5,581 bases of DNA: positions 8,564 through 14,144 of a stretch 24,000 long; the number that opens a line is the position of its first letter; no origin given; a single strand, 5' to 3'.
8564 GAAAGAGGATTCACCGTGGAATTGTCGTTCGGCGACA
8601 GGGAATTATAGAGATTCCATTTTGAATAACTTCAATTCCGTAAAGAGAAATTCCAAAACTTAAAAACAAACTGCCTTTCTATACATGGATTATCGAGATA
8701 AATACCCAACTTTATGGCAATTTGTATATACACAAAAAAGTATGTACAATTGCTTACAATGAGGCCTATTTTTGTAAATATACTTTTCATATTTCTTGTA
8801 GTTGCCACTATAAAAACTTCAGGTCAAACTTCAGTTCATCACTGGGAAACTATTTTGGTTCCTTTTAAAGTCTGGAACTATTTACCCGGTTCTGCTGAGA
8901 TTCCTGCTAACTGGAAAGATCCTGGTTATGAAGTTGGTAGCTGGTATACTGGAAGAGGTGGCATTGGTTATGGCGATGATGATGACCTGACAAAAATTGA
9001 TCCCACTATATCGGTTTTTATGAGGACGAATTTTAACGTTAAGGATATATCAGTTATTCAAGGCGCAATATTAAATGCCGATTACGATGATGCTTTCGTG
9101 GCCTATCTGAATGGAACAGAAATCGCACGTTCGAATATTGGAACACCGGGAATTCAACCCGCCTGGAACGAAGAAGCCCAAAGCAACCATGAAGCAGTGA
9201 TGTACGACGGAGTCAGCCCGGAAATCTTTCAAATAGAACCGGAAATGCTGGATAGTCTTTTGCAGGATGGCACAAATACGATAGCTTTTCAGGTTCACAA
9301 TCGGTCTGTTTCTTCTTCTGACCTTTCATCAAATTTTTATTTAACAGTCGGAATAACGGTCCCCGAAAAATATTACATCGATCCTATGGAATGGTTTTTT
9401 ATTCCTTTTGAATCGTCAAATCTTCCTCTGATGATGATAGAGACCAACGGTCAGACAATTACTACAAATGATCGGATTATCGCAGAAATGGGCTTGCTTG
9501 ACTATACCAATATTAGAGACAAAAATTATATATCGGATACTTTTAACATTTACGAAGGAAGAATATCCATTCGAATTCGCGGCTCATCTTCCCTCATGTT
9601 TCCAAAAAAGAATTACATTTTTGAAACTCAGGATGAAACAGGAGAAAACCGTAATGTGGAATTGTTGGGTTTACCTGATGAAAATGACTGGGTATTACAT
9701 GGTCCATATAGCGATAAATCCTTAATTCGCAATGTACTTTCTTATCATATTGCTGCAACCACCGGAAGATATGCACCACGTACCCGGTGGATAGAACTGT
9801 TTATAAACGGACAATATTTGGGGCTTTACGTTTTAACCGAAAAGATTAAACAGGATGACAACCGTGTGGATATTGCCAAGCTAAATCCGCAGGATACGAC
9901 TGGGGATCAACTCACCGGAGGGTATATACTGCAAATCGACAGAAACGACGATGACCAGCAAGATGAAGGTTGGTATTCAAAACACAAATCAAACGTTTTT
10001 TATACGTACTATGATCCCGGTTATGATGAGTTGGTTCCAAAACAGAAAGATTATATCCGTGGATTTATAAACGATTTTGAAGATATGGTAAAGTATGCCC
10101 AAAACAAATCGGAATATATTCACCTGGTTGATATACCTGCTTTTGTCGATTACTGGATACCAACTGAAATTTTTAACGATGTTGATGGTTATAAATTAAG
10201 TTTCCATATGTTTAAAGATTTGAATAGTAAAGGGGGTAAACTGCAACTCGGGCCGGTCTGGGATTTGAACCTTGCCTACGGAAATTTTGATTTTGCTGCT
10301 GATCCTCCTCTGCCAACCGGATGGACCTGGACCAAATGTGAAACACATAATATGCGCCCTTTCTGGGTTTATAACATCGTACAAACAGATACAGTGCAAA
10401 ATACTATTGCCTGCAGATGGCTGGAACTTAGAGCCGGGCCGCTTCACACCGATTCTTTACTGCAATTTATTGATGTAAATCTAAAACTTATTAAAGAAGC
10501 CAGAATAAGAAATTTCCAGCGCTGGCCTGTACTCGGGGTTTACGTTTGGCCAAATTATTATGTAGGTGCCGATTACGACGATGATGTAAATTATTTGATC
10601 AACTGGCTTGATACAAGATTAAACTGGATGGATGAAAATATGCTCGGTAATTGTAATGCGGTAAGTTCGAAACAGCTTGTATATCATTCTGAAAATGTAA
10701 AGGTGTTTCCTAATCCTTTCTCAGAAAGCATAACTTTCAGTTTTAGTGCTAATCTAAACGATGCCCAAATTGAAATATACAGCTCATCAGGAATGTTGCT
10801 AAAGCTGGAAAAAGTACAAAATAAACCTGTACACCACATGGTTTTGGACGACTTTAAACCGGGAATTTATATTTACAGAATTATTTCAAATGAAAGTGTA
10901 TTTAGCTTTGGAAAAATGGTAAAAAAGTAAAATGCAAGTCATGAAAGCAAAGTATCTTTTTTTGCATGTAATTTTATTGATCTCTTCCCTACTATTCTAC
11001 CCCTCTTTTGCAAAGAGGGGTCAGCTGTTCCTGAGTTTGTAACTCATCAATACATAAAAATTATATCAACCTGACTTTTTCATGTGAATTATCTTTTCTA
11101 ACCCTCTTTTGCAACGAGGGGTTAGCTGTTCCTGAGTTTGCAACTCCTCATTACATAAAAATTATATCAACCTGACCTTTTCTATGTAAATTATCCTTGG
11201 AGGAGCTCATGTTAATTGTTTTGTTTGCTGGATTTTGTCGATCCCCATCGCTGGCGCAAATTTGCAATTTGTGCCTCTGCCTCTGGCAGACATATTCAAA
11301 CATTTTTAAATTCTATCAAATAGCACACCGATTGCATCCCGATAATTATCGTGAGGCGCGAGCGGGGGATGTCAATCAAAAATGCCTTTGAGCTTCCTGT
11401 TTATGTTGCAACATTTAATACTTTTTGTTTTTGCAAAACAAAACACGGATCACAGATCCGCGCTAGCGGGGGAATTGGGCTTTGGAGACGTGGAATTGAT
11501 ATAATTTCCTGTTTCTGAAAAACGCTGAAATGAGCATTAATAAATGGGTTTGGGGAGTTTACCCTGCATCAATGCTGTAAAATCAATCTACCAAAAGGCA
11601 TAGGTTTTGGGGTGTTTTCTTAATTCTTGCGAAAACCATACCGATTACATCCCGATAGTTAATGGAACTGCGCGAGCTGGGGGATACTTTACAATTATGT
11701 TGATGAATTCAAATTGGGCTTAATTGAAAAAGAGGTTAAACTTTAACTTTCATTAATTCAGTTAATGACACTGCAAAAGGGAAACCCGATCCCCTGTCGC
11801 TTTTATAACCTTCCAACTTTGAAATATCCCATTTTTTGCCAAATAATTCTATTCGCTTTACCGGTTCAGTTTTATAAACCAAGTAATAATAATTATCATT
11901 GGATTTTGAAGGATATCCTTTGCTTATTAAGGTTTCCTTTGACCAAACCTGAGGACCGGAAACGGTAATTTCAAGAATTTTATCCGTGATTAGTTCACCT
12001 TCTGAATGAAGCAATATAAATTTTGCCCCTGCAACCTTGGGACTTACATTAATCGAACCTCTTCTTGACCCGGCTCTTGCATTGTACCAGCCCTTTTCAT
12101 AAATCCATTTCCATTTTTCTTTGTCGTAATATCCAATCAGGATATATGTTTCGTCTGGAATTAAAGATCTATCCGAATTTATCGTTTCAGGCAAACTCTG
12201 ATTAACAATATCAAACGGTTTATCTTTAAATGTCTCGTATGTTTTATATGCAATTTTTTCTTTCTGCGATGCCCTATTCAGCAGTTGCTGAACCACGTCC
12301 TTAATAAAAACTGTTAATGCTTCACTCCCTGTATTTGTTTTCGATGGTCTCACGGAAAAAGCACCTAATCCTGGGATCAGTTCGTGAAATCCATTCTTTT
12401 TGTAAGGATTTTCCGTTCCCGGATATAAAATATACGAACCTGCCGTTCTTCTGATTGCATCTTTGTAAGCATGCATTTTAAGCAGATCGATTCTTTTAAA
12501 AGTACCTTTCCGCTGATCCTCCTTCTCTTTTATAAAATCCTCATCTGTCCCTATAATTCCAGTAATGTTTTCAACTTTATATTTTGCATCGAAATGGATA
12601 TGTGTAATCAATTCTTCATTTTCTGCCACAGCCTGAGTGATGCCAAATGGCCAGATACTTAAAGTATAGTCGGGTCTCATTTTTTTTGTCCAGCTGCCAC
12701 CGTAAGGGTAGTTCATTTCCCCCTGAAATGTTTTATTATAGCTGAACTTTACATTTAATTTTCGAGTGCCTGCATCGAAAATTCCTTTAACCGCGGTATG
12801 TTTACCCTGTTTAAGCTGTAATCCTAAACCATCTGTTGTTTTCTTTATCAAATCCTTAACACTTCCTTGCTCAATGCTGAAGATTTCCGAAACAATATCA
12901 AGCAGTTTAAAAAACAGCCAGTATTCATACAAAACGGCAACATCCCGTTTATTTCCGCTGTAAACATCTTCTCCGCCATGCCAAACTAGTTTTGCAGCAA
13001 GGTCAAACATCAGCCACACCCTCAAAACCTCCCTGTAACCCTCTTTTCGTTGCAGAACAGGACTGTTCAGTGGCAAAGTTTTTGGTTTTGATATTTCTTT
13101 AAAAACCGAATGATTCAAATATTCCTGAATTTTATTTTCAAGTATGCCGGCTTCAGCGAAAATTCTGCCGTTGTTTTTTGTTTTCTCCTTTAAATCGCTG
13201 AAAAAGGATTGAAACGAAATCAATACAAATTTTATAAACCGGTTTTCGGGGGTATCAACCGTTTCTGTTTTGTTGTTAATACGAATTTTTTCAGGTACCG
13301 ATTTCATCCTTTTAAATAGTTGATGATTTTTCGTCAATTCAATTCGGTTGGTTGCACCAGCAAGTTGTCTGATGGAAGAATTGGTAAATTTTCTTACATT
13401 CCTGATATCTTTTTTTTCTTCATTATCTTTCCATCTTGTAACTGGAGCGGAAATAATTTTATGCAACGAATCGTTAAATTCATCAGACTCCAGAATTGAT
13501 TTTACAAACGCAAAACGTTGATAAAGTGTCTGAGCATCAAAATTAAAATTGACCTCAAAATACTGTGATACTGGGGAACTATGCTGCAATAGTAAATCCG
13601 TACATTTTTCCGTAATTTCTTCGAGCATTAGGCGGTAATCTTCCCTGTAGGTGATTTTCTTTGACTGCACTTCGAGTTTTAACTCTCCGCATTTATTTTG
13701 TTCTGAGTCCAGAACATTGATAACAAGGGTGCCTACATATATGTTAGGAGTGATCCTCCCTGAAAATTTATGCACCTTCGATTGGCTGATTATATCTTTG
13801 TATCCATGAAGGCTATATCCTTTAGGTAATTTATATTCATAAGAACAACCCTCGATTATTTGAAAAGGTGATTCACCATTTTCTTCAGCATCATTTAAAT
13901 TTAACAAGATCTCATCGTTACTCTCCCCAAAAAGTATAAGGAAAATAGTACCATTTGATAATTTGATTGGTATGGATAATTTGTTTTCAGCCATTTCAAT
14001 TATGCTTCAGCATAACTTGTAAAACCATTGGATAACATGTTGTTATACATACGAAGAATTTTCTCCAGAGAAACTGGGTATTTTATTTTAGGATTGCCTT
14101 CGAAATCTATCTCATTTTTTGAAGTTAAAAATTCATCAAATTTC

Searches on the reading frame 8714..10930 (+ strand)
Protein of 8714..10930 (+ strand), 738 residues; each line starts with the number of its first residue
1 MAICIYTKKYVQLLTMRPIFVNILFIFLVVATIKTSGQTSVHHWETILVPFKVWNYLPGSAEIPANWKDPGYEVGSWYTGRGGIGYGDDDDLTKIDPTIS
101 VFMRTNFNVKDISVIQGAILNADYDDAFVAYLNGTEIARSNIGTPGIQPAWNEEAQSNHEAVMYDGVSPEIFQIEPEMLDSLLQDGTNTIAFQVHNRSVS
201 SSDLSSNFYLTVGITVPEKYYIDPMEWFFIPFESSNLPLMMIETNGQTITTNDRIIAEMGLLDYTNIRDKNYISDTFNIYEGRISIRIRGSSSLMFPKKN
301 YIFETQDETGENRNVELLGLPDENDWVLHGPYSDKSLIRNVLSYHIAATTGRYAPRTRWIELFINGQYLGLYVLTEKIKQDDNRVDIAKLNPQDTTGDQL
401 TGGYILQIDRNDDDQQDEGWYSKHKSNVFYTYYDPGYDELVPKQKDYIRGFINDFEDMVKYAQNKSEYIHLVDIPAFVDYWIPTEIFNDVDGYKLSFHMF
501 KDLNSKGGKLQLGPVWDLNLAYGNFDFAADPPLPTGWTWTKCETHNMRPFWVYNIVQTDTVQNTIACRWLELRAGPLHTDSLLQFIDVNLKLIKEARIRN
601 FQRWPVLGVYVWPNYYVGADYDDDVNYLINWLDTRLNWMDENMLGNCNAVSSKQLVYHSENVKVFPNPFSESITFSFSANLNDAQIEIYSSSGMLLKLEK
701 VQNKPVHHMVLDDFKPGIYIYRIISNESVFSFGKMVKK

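Call 4: search_protein_families(library=pfam, proteins=[window:8714-10930:+], max_evalue=0.01)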
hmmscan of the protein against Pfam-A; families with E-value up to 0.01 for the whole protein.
window:8714-10930:+ (738 aa): 2 families
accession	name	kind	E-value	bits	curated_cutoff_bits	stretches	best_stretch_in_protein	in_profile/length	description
PF08757.17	CotH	-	1.8e-51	176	23.8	1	286-639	1-322/322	CotH kinase protein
PF18962.6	Por_Secre_tail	-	2.4e-08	34.6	27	1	664-730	1-69/75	Secretion system C-terminal sorting domain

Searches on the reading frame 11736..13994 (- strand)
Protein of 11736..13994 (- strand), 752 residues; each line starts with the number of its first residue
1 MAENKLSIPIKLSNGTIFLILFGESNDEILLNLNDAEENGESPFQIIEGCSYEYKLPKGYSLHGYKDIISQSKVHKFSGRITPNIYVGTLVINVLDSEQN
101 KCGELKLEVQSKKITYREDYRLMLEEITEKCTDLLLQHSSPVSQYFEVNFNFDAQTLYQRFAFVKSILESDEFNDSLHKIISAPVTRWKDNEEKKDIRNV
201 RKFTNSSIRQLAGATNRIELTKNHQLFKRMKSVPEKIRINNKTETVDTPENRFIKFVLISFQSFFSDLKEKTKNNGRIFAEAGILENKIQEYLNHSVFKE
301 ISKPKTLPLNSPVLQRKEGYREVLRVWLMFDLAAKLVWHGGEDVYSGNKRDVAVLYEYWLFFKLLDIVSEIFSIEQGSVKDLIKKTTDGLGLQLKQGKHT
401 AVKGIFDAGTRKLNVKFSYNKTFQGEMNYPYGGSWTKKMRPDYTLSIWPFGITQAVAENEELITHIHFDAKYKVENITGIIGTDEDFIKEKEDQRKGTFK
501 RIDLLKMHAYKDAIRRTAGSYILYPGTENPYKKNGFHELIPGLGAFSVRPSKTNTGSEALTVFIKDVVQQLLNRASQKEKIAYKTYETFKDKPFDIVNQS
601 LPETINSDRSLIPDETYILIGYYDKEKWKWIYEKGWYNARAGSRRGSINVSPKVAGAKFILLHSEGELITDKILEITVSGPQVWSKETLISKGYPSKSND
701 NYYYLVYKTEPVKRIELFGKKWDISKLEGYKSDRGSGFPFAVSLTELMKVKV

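Call 4: search_protein_families(library=pfam, proteins=[window:11736-13994:-], max_evalue=0.01)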
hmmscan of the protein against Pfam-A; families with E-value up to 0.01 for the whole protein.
window:11736-13994:- (752 aa): 2 families
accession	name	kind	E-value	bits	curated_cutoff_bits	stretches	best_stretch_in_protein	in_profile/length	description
PF09823.15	DUF2357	-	1.7e-44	152.4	23.3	1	79-327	2-251/251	Domain of unknown function (DUF2357)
PF04411.18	PDDEXK_7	-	4.5e-28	98.8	22.1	1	355-528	2-163/164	PD-(D/E)XK nuclease superfamily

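Call 5: search_protein_families(library=padloc, proteins=[window:11736-13994:-], max_evalue=0.01)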
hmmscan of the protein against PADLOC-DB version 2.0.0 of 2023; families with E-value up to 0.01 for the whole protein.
window:11736-13994:- (752 aa): 0 families

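Call 6: search_protein_families(library=ncbifam, proteins=[window:11736-13994:-], max_evalue=0.01)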
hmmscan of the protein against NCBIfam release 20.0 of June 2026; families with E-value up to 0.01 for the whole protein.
window:11736-13994:- (752 aa): 0 families
